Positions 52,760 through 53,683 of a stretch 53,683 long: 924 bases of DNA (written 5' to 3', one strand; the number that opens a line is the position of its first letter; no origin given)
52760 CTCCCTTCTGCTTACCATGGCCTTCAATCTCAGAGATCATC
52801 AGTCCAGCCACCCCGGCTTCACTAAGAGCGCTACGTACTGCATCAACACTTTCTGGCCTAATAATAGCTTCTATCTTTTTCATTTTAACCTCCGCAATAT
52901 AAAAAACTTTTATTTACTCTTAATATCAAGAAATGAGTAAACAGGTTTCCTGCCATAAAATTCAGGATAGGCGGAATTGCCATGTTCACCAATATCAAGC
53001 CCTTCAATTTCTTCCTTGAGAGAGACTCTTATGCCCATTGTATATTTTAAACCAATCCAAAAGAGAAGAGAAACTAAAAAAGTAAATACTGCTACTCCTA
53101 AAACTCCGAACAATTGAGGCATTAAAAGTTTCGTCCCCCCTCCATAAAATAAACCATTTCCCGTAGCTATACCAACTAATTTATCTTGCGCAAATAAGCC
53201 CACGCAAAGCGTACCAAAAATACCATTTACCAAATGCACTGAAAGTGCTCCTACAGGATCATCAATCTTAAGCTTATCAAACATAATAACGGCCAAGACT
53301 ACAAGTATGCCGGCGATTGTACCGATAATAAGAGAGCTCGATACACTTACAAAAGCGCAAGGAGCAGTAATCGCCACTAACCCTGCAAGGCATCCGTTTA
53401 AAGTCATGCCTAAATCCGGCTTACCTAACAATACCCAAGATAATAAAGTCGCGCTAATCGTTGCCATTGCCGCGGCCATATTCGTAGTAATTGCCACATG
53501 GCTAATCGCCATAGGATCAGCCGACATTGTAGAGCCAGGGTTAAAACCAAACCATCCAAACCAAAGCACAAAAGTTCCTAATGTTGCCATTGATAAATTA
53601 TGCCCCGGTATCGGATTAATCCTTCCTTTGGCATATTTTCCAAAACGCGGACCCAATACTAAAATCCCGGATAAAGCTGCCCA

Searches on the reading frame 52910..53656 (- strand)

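Call 58: search_protein_families(library=pfam, proteins=[window:52910-53656:-], max_evalue=0.00001)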
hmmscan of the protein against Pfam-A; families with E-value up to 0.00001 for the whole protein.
window:52910-53656:- (248 aa): 1 family
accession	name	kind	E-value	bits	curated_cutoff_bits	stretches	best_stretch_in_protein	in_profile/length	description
PF00909.26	Ammonium_transp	-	7.2e-71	239.5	23.2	1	1-230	171-399/399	Ammonium Transporter Family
